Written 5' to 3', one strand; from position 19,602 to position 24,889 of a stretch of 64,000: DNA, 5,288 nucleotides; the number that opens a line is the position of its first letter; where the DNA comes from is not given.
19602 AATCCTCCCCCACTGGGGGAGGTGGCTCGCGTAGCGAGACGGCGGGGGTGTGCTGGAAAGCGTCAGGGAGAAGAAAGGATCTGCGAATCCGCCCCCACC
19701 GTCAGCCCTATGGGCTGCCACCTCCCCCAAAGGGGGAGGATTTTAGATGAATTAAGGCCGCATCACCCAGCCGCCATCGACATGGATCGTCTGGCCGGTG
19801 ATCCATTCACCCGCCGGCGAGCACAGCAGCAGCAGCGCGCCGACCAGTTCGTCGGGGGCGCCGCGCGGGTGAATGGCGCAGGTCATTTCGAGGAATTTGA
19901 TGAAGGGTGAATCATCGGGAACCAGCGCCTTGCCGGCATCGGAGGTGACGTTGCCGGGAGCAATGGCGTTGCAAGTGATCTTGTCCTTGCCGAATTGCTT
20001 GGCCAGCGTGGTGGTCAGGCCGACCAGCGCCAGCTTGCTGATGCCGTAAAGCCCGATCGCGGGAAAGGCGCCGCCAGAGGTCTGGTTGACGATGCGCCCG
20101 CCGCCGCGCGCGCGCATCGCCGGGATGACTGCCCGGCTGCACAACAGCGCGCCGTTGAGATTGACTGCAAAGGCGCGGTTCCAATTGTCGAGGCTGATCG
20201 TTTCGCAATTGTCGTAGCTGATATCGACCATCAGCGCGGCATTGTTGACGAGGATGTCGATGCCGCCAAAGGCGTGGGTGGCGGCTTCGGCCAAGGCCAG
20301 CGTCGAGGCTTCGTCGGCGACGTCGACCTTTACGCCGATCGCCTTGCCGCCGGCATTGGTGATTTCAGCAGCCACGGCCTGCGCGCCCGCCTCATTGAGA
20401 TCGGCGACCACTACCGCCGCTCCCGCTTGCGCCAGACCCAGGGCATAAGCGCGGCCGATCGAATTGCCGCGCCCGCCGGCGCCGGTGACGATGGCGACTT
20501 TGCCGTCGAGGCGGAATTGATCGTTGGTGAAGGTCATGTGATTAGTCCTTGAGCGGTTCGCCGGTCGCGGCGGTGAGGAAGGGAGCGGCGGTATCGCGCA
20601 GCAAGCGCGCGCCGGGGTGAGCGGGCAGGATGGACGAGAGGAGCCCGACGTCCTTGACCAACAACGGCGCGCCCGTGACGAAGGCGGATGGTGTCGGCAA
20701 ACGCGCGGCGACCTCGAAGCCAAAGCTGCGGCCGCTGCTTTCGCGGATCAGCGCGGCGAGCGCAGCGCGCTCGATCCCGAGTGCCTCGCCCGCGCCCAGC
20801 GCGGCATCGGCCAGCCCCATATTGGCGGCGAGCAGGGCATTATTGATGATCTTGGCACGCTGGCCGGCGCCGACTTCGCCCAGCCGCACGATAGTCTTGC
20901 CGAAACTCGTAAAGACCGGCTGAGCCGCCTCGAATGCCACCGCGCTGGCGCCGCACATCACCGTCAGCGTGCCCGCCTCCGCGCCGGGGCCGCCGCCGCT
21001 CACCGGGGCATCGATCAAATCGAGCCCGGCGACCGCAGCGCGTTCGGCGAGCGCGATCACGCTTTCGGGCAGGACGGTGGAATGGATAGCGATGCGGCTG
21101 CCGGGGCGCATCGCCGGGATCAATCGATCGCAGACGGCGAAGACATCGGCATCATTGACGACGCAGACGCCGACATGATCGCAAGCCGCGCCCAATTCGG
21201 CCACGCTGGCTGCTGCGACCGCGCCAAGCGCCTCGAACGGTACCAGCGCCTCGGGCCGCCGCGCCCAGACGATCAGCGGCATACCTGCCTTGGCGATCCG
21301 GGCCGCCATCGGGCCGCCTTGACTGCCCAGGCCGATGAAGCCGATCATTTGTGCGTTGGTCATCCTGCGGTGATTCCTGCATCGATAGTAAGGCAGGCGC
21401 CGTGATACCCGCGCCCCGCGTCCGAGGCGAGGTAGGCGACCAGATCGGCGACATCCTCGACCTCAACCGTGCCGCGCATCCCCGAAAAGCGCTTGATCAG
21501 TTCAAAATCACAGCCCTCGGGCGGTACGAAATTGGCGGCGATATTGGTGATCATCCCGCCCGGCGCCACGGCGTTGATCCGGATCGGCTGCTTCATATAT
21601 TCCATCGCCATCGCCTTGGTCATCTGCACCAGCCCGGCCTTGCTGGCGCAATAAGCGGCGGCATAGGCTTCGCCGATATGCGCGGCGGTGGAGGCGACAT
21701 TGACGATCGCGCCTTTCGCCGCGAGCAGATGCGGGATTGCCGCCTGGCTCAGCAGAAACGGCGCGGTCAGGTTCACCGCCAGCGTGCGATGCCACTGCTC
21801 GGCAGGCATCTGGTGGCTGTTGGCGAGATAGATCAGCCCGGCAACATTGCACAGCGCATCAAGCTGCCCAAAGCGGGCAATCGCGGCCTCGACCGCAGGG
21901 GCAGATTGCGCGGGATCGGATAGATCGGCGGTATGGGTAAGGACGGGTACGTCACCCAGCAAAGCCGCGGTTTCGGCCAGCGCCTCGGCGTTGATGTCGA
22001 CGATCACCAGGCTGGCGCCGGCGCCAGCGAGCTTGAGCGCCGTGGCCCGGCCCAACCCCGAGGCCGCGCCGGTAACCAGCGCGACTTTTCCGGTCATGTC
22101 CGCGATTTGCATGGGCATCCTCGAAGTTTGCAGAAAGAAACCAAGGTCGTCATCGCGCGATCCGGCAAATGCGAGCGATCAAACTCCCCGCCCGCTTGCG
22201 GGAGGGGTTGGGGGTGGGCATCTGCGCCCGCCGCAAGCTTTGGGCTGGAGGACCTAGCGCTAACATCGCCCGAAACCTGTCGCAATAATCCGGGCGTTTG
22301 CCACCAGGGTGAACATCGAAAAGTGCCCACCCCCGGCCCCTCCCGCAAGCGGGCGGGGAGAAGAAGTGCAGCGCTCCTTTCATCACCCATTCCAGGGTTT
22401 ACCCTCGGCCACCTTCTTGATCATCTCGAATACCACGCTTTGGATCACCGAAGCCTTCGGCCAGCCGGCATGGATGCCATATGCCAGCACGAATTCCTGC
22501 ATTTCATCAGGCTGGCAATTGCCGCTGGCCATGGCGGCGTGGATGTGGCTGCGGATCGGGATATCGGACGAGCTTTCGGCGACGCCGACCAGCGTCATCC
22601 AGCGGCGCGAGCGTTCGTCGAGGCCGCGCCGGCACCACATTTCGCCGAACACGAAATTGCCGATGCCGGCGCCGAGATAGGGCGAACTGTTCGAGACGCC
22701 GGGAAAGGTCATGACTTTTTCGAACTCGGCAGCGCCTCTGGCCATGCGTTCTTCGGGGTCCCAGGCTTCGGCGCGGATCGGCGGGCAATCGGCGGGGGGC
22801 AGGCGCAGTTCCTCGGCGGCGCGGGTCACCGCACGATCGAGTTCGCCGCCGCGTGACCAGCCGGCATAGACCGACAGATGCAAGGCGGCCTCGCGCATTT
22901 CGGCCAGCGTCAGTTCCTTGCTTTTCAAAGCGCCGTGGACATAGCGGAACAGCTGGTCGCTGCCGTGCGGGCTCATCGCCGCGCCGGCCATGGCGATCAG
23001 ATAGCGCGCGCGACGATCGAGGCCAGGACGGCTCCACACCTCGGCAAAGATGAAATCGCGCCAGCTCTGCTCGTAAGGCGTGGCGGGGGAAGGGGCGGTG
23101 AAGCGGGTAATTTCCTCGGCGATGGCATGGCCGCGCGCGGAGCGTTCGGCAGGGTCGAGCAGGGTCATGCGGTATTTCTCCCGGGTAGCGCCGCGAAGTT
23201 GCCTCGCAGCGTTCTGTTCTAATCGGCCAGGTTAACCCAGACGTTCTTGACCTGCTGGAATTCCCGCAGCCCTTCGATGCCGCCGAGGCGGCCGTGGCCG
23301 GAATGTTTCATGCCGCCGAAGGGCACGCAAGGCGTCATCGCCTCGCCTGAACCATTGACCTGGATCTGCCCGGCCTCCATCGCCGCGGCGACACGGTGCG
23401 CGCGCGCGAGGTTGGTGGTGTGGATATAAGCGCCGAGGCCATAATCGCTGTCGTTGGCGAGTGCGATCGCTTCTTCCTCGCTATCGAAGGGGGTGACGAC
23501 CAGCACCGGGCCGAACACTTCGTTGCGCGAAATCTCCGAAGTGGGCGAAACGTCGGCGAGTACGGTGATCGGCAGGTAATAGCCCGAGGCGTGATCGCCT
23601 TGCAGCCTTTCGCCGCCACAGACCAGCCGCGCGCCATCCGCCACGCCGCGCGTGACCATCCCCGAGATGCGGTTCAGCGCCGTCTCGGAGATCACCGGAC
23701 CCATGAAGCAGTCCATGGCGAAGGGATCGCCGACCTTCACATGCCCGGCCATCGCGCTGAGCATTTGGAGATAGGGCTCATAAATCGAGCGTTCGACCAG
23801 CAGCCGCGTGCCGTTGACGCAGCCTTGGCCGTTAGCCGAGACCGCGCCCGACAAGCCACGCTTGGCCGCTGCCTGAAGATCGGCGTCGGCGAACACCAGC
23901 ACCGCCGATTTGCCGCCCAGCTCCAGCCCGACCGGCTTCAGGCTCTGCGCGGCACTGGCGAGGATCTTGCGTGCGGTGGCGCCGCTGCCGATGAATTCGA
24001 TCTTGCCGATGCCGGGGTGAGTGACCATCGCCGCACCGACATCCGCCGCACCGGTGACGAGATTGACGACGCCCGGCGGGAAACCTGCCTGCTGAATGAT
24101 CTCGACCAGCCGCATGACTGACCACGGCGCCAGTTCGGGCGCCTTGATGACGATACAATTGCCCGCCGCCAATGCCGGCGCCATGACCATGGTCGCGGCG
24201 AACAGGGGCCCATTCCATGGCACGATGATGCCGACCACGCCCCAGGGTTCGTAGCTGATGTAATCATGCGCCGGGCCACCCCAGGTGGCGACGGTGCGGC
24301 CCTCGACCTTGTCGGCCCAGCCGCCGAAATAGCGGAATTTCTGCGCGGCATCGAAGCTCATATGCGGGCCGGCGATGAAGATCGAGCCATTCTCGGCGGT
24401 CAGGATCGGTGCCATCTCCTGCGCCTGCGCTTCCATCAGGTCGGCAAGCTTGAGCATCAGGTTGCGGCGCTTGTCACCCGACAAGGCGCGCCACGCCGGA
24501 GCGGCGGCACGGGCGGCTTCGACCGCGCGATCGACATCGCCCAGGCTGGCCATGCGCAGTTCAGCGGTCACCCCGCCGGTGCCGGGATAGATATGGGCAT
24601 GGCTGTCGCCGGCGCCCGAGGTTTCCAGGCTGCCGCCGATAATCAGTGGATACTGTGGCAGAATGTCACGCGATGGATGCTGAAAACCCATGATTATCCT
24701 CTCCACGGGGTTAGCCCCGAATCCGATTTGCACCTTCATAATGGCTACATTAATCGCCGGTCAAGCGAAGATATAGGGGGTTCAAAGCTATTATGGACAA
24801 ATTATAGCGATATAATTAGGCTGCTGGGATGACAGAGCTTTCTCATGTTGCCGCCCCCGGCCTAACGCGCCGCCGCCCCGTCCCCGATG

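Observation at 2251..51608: Five-copy three-hairpin element family that conserves structure rather than sequence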

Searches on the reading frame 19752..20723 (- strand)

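Call 83: search_protein_families(library=pfam, proteins=[window:19752-20723:-], max_evalue=0.00001)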
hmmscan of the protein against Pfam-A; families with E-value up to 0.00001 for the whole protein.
window:19752-20723:- (323 aa): 2 families
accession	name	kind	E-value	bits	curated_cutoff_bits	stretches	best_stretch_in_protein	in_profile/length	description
PF13561.12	adh_short_C2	-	4.2e-55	187.3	27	1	87-319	6-235/236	Enoyl-(Acyl carrier protein) reductase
PF00106.31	adh_short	-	1.1e-44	152.7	26.6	1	75-269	1-192/195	short chain dehydrogenase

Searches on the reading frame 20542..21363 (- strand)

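Call 83: search_protein_families(library=pfam, proteins=[window:20542-21363:-], max_evalue=0.00001)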
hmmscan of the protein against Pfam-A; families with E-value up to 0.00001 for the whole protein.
window:20542-21363:- (273 aa): 2 families
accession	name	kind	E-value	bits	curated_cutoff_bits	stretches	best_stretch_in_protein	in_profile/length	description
PF03446.21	NAD_binding_2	-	3.6e-38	131.5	21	1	7-160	2-158/161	NAD binding domain of 6-phosphogluconate dehydrogenase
PF14833.11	NAD_binding_11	-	1.2e-10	42.2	30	1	165-246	1-85/122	NAD-binding of NADP-dependent 3-hydroxyisobutyrate dehydrogenase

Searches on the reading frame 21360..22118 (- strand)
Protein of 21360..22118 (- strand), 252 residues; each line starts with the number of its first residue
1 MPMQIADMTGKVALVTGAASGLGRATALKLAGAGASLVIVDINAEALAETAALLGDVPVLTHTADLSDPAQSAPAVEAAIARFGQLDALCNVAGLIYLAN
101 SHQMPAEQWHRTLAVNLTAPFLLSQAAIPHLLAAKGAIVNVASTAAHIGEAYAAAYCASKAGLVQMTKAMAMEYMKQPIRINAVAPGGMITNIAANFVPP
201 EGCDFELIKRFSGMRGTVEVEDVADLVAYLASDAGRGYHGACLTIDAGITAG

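Call 83: search_protein_families(library=pfam, proteins=[window:21360-22118:-], max_evalue=0.00001)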
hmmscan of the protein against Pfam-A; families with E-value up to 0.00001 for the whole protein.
window:21360-22118:- (252 aa): 4 families
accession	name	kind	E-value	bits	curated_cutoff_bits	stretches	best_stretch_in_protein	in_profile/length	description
PF13561.12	adh_short_C2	-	5.4e-53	180.4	27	1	17-250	1-236/236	Enoyl-(Acyl carrier protein) reductase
PF00106.31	adh_short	-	8.2e-52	176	26.6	1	11-197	1-190/195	short chain dehydrogenase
PF08659.16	KR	-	2.8e-10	40.8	22.6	1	13-161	3-154/180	KR domain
PF01370.27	Epimerase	-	4e-07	30.1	20.9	1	13-233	1-227/240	NAD dependent epimerase/dehydratase family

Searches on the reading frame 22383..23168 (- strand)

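Call 83: search_protein_families(library=pfam, proteins=[window:22383-23168:-], max_evalue=0.00001)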
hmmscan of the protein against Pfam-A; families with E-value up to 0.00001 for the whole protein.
window:22383-23168:- (261 aa): 1 family
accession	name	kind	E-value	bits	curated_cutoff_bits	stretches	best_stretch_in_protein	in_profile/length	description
PF02627.25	CMD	-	1.9e-11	44.2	23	0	34-106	5-74/84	Carboxymuconolactone decarboxylase family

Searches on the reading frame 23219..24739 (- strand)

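Call 83: search_protein_families(library=pfam, proteins=[window:23219-24739:-], max_evalue=0.00001)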
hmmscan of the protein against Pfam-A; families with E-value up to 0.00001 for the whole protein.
window:23219-24739:- (506 aa): 1 family
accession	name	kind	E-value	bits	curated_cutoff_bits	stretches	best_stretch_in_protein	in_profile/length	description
PF00171.27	Aldedh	-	6.4e-150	500.1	23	1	45-500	7-461/461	Aldehyde dehydrogenase family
